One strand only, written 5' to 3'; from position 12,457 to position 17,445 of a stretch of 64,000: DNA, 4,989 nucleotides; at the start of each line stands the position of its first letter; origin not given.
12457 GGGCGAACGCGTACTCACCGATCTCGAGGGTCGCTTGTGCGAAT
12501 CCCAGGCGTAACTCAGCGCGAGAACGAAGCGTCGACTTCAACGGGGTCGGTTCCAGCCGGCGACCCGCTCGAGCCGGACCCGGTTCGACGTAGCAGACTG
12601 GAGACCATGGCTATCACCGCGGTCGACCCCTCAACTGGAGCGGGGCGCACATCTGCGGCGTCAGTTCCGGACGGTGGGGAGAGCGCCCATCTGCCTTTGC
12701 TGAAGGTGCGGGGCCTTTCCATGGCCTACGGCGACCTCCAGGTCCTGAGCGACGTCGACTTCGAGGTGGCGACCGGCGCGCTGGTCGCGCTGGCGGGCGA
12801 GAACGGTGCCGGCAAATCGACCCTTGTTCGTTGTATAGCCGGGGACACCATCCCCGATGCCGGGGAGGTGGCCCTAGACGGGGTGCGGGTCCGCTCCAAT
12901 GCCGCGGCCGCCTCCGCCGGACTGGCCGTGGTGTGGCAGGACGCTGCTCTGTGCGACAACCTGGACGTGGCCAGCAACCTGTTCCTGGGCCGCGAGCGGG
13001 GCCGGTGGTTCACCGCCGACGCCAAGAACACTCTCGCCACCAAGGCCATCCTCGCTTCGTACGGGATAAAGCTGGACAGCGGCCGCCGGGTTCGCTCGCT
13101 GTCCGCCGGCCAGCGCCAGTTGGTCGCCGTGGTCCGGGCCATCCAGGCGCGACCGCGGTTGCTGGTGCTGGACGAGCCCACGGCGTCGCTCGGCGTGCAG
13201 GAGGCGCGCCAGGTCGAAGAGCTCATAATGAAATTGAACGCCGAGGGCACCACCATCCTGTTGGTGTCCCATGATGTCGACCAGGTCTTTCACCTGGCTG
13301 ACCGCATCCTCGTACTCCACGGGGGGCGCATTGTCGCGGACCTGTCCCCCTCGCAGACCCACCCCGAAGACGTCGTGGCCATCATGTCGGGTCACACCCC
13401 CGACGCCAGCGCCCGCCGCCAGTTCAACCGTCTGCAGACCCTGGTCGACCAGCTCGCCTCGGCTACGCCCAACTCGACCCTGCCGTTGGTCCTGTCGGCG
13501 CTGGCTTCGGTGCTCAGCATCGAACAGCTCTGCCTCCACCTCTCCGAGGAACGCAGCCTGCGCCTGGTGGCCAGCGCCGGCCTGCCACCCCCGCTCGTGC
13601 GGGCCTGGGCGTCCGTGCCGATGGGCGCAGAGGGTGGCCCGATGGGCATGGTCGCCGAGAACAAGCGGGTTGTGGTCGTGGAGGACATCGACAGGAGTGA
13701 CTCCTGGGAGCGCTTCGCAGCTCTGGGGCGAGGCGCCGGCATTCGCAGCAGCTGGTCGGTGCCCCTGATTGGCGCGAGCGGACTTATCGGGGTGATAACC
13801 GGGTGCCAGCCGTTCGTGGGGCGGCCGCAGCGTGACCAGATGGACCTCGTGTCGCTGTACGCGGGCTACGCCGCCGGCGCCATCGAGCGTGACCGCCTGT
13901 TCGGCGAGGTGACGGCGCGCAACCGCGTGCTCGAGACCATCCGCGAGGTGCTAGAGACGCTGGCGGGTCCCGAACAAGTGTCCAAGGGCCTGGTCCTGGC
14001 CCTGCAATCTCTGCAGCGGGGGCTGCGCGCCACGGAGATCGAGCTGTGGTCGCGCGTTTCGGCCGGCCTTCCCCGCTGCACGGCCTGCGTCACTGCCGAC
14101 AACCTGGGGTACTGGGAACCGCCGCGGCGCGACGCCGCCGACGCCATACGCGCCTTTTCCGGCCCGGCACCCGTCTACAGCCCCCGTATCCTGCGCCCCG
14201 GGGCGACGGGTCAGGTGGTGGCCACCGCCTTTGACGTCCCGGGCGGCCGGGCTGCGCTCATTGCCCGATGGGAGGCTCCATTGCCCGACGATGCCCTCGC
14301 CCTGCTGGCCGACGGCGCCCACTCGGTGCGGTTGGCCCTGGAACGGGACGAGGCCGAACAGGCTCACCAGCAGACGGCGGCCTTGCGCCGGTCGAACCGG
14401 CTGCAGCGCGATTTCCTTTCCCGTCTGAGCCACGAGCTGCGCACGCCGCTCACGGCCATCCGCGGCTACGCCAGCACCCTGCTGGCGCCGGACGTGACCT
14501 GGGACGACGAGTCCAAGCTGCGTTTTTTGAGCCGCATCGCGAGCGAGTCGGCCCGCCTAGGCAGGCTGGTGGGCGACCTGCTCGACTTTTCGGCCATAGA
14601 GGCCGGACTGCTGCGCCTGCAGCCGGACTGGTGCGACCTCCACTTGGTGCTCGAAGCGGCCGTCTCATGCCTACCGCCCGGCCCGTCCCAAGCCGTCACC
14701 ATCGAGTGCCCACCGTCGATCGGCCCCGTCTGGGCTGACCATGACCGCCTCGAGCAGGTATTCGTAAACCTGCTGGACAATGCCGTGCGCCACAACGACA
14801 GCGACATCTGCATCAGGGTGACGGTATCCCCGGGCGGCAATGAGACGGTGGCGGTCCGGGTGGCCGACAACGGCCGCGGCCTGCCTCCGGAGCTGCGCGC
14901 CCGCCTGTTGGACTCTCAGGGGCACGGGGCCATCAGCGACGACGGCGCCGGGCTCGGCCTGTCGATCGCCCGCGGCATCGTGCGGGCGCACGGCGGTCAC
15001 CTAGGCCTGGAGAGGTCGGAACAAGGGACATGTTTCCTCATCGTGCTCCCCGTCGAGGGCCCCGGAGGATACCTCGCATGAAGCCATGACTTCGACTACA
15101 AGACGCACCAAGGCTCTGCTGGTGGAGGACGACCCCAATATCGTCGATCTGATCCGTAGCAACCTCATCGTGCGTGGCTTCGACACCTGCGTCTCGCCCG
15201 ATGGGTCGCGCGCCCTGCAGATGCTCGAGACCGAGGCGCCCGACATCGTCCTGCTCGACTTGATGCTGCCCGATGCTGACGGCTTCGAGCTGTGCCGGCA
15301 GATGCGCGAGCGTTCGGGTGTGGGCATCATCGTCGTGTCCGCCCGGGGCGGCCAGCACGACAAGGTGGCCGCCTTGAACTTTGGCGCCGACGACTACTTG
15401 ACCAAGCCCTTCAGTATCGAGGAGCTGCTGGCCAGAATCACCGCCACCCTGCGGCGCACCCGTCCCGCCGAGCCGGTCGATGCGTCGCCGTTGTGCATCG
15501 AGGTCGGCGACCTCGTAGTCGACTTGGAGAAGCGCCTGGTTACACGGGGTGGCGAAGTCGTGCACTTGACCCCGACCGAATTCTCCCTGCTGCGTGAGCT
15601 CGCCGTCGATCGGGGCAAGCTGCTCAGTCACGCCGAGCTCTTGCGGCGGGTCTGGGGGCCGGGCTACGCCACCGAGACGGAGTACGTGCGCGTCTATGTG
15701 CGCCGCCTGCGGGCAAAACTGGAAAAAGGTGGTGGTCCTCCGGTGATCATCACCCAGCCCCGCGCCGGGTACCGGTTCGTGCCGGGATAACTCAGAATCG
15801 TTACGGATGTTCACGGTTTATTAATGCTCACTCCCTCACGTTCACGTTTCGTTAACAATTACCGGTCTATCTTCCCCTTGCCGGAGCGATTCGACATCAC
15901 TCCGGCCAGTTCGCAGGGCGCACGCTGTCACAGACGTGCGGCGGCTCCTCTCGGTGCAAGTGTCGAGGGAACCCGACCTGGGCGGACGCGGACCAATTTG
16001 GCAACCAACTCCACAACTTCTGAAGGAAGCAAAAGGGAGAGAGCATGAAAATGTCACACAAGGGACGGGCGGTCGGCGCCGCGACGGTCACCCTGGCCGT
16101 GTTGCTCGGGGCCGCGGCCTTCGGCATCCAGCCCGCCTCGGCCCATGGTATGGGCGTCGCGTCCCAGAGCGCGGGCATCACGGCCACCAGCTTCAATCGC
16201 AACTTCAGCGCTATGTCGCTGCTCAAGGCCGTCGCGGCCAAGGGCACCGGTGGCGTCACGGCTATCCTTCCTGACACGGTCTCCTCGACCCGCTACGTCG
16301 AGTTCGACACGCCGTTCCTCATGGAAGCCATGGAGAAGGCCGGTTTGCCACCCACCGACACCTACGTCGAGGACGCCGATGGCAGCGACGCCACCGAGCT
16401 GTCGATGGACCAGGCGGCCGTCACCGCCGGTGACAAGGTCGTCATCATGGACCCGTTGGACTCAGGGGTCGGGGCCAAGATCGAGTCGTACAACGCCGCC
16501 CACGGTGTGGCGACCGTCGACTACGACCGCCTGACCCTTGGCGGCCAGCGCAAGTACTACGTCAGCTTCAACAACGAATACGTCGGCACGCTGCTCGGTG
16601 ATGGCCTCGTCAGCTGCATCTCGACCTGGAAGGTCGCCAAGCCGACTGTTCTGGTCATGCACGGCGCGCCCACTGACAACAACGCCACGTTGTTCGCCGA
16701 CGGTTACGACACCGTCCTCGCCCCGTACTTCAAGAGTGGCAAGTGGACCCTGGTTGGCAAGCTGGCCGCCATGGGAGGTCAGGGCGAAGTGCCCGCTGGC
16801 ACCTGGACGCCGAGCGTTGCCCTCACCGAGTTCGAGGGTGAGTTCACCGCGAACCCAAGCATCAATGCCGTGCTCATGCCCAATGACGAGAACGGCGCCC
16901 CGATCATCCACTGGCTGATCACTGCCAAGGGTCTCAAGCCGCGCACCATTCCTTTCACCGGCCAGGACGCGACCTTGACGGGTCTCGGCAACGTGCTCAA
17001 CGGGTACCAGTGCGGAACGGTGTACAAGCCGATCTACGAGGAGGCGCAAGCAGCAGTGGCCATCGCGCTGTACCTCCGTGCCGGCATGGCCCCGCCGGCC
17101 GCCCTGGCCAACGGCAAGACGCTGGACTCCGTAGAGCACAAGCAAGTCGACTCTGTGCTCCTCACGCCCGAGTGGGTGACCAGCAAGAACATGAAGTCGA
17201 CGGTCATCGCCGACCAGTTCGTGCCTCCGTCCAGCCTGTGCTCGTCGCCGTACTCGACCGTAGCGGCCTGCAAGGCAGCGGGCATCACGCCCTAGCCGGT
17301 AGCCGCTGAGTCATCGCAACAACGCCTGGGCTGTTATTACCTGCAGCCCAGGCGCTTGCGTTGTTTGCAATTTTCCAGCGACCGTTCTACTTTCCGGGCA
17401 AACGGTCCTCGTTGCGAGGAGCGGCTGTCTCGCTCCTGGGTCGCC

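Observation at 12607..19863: Histidine kinase carrying a complete ABC-transporter ATPase cassette, encoded next to the transporter whose ATPase it duplicates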

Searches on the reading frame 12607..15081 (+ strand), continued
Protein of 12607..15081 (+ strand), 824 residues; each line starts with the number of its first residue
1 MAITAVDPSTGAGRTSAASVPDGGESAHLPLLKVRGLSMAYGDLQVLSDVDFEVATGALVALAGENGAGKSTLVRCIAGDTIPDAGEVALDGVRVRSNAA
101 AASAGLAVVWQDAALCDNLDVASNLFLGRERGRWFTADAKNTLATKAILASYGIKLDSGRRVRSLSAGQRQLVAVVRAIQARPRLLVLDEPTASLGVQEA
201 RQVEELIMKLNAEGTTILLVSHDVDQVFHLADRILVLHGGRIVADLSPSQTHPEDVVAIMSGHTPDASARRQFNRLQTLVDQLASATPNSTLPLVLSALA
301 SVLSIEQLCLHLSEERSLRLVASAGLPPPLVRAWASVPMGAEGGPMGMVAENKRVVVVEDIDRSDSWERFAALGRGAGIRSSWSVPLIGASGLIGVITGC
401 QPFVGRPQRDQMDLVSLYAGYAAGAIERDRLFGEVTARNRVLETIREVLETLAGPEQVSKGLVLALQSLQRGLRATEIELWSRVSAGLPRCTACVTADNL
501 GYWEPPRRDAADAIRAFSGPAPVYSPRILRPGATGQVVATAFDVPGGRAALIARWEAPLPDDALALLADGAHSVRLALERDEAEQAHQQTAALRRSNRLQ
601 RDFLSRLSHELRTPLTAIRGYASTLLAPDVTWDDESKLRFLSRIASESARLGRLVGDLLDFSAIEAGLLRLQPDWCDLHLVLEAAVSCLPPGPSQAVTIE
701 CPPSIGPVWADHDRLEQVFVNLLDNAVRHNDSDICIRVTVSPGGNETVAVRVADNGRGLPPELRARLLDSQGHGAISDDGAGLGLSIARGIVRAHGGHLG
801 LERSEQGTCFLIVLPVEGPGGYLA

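Call 52: list_cluster_members(proteins=[P0001])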
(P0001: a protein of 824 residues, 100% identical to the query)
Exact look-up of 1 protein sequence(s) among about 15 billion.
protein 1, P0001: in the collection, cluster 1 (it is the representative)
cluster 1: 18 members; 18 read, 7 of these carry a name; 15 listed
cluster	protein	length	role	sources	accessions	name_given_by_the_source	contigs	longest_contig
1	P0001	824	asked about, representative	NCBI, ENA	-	-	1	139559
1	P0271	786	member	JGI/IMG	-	signal transduction histidine kinase/ABC-type multidrug transport system ATPase subunit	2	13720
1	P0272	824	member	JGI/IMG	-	signal transduction histidine kinase/ABC-type multidrug transport system ATPase subunit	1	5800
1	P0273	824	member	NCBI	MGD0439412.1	MAG: ATP-binding cassette domain-containing protein [Acidimicrobiales bacterium]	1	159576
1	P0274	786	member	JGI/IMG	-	signal transduction histidine kinase/ABC-type multidrug transport system ATPase subunit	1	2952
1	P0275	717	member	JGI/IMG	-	signal transduction histidine kinase/ABC-type nitrate/sulfonate/bicarbonate transport ...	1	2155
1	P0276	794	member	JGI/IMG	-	signal transduction histidine kinase/ABC-type multidrug transport system ATPase subunit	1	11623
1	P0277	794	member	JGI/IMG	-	signal transduction histidine kinase/ABC-type multidrug transport system ATPase subunit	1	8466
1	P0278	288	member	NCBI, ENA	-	-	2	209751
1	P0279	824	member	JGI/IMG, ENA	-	-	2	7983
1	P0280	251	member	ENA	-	-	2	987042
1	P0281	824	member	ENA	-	-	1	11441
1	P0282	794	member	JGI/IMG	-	-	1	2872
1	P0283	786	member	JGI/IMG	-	-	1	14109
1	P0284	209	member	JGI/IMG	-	-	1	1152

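Call 63: search_protein_families(library=pfam, proteins=[L040:13250-14167:-, L040:14301-15404:+, L040:14505-15959:-, L040:15356-17758:-, L040:16328-18124:+, L040:17467-18399:+, L040:19716-20732:+, L040:7462-8595:-, L040:8609-9772:+], max_evalue=0.00001)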
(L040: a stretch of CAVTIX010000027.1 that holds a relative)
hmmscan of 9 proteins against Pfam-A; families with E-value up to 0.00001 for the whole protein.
L040:13250-14167:- (305 aa): 0 families

L040:14301-15404:+ (367 aa): 0 families

L040:14505-15959:- (484 aa): 1 family
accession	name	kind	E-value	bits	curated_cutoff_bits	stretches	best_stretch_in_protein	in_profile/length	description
PF16640.11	Big_3_5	-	5.3e-11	43.4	35.5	1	394-483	3-88/88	Bacterial Ig-like domain (group 3)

L040:15356-17758:- (800 aa): 0 families

L040:16328-18124:+ (598 aa): 1 family
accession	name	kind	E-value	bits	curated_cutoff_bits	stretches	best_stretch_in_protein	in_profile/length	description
PF00171.27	Aldedh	-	4.5e-32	111.6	23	1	128-537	31-414/461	Aldehyde dehydrogenase family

L040:17467-18399:+ (310 aa): 0 families

L040:19716-20732:+ (338 aa): 2 families
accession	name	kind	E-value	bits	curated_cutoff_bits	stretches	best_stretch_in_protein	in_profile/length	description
PF04542.20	Sigma70_r2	-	3.9e-19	68.7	24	1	25-91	3-71/71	Sigma-70 region 2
PF08281.18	Sigma70_r4_2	-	1.1e-10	41.4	25.7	1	146-195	3-52/54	Sigma-70, region 4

L040:7462-8595:- (377 aa): 0 families

L040:8609-9772:+ (387 aa): 4 families
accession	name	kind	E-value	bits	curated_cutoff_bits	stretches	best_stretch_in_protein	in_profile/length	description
PF00441.29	Acyl-CoA_dh_1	-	3.9e-31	108.6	22.4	1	232-377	1-146/150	Acyl-CoA dehydrogenase, C-terminal domain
PF02771.21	Acyl-CoA_dh_N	-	2.3e-26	92.8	22.9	1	9-118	2-113/113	Acyl-CoA dehydrogenase, N-terminal domain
PF02770.24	Acyl-CoA_dh_M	-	1.7e-18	67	33.3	1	123-202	1-78/97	Acyl-CoA dehydrogenase, middle domain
PF08028.16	Acyl-CoA_dh_2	-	9.4e-13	49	22.7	1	260-360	14-124/134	Acyl-CoA dehydrogenase, C-terminal domain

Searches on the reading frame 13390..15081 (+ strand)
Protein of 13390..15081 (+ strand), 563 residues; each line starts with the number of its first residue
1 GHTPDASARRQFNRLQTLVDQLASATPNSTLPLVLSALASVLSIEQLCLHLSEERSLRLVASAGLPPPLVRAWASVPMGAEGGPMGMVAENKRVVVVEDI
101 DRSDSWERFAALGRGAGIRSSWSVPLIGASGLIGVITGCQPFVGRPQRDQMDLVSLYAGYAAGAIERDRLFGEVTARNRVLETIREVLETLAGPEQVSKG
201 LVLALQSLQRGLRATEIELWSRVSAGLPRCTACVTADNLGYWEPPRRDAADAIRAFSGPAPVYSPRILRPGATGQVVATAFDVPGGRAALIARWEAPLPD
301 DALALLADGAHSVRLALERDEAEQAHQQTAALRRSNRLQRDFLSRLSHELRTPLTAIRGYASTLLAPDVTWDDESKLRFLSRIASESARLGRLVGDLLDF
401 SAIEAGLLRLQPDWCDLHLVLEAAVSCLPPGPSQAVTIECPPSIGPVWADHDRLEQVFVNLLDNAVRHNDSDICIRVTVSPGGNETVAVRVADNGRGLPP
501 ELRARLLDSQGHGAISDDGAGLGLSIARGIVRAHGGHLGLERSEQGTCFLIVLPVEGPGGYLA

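Call 24: search_solved_structures(query=window:13390-15081:+, max_evalue=0.001)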
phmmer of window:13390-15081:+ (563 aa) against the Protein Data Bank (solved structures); distinct sequences matched with E-value up to 0.001: 61 (the best 60 are shown).
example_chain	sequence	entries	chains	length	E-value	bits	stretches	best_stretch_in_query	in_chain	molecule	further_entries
6lgq_C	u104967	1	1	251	8.7e-32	113.3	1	336-556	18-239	Histidine kinase KdpD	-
5uht_A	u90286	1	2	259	1.3e-27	99.5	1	328-557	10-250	Sensor histidine kinase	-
2c2a_A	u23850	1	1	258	1.3e-27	99.5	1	328-557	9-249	SENSOR HISTIDINE KINASE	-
3dge_A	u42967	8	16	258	1.3e-27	99.5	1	328-557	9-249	Sensor protein | Histidine kinase | Sensor histidine kinase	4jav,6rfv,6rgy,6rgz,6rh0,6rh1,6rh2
4jas_A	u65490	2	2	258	2.2e-27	98.8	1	328-557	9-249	Histidine kinase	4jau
6azr_A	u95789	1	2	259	6.4e-27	97.3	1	328-557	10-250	Sensor histidine kinase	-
6rh7_A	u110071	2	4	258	3.2e-26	94.9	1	328-557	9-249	Sensor histidine kinase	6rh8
4q20_A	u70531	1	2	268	1.3e-25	92.9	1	327-555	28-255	Sensor protein DivL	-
6paj_A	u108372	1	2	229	4.5e-23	84.6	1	337-554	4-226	Sensor protein SrrB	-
8u4x_A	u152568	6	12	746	7.9e-22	80.5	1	314-554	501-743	histidine kinase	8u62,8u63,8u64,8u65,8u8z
6dk8_A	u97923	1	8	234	2.1e-20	75.8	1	341-556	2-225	RetS (Regulator of Exopolysaccharide and Type III Secretion)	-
6dk7_A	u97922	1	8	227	2.2e-20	75.7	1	341-556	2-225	RetS (Regulator of Exopolysaccharide and Type III Secretion)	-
8f71_A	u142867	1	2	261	3.5e-20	75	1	329-558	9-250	Histidine kinase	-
7n0e_B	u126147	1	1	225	4.2e-20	74.8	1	340-554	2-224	Histidine kinase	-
7z8n_A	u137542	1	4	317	6e-20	74.2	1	330-551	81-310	Histidine kinase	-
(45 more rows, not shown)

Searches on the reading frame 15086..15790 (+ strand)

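Call 3: search_protein_families(library=pfam, proteins=[window:15086-15790:+], max_evalue=0.01)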
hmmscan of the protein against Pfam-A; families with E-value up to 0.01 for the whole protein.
window:15086-15790:+ (234 aa): 2 families
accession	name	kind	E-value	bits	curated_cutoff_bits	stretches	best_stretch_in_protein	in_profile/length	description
PF00072.30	Response_reg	-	1.4e-27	96.5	30.2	1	11-118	2-110/111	Response regulator receiver domain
PF00486.34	Trans_reg_C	-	1.2e-20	73.8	26.2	1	156-231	1-77/77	Transcriptional regulatory protein, C terminal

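Call 4: search_protein_families(library=ncbifam, proteins=[window:15086-15790:+], max_evalue=0.001)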
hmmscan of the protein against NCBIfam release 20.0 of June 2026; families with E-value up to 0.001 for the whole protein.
window:15086-15790:+ (234 aa): 103 families (the best 25 are shown)
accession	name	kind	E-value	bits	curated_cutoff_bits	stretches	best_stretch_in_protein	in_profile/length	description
NF040689.1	MtrAB_MtrA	equivalog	4e-60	202.9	300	1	11-230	2-217/219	MtrAB system response regulator MtrA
NF045944.1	ResRegRpaBCyano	equivalog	9.8e-57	191.9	330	1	11-231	1-227/229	response regulator transcription factor RpaB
TIGR02154.1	PhoB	equivalog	3.7e-56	190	296.2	1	9-231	4-225/226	phosphate regulon transcriptional regulator PhoB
NF007820.0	PRK10529.1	equivalog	5.1e-55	186.3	325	1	8-233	2-225/225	two-component system response regulator KdpE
NF041733.1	resp_reg_CseB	equivalog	5.6e-53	179.6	350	1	9-213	2-212/228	two-component system response regulator CseB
NF040534.1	resp_reg_YycF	equivalog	2.4e-52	177.5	340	1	9-229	2-225/231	response regulator YycF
NF033120.0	vanR_FM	exception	5.4e-46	157.1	460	1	8-214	4-211/231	vancomycin resistance response regulator transcription factor, VanR-F/VanR-M family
NF033117.2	vanR_ACDEGLN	exception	4e-45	154.1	350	1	11-219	2-212/226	VanR-ABDEGLN family response regulator transcription factor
NF053854.1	RespRegPhoBBctds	equivalog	2.5e-44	151.3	270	1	11-231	2-224/225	two-component system response regulator PhoB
TIGR01387.1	cztR_silR_copR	subfamily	3.5e-43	147.8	279.2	1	11-229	2-216/218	heavy metal response regulator transcription factor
NF008296.0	PRK11083.1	equivalog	9e-43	146.3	273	1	7-214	3-207/228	two-component system response regulator CreB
NF007005.1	PRK09468.1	equivalog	1.5e-42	145.7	331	1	7-233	3-233/237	osmolarity response regulator transcription factor OmpR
NF008034.0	PRK10766.1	equivalog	4.4e-40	137.6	275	1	9-231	4-226/231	two-component system response regulator TorR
NF007982.1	PRK10710.1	equivalog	3.4e-38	131.5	380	1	1-214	1-209/235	envelope stress response regulator BaeR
NF045991.1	RespRegCtrARhodob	equivalog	4.9e-38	131.1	350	1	9-221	2-211/224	response regulator transcription factor CtrA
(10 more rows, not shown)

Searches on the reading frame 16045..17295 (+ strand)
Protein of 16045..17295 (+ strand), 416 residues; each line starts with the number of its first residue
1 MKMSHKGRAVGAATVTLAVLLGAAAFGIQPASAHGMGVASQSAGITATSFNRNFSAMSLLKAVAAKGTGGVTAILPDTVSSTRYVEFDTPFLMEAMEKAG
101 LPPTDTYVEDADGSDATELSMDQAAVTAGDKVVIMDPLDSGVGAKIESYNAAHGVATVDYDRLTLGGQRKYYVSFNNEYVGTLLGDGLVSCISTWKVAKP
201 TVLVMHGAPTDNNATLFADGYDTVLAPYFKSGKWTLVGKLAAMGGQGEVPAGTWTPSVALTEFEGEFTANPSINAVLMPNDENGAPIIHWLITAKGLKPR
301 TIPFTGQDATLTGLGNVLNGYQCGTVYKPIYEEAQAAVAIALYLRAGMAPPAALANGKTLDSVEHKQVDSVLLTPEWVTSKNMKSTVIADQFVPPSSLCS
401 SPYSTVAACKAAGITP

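Call 3: search_protein_families(library=pfam, proteins=[window:16045-17295:+], max_evalue=0.01)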
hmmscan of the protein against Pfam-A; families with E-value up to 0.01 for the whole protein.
window:16045-17295:+ (416 aa): 1 family
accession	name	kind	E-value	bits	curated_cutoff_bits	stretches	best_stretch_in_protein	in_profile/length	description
PF13407.12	Peripla_BP_4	-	1.3e-32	113.8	35.1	1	84-344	12-253/258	Periplasmic binding protein domain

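Call 4: search_protein_families(library=ncbifam, proteins=[window:16045-17295:+], max_evalue=0.001)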
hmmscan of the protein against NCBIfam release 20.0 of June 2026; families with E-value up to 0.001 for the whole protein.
window:16045-17295:+ (416 aa): 4 families
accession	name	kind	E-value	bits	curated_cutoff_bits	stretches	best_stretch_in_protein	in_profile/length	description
NF007680.0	PRK10355.1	equivalog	4e-39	134.7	504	1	102-393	54-325/331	D-xylose ABC transporter substrate-binding protein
TIGR02634.1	xylF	equivalog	6.5e-39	134.3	389.55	1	92-395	20-299/302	D-xylose ABC transporter substrate-binding protein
NF040907.2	ChvE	equivalog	9.4e-30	103.9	460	1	78-392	7-318/324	multiple monosaccharide ABC transporter substrate-binding protein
NF045705.1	SurfProtP46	equivalog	2.3e-09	36.5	800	1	121-189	92-161/412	surface antigen P46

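Call 38: search_solved_structures(query=window:16045-17295:+, max_evalue=0.00001)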
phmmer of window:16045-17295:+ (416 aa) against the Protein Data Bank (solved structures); distinct sequences matched with E-value up to 0.00001: 7.
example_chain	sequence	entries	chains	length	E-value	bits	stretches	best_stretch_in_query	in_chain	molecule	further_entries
3m9w_A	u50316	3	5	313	4.7e-33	118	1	104-398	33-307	D-xylose-binding periplasmic protein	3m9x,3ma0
4ywh_A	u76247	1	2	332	9.4e-30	107.1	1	104-393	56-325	ABC TRANSPORTER SOLUTE BINDING PROTEIN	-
3urm_A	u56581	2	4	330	8.6e-26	94.1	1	72-389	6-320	Multiple sugar-binding periplasmic receptor ChvE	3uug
4wwh_A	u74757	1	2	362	1.9e-21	79.8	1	65-389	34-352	ABC transporter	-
4ys6_A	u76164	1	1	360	3e-16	62.6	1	42-388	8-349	Putative solute-binding component of ABC transporter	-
4rxu_A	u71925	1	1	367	1.1e-14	57.5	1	73-358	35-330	Periplasmic sugar-binding protein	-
6rqg_A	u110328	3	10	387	6.3e-06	28.6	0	121-189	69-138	46 kDa surface antigen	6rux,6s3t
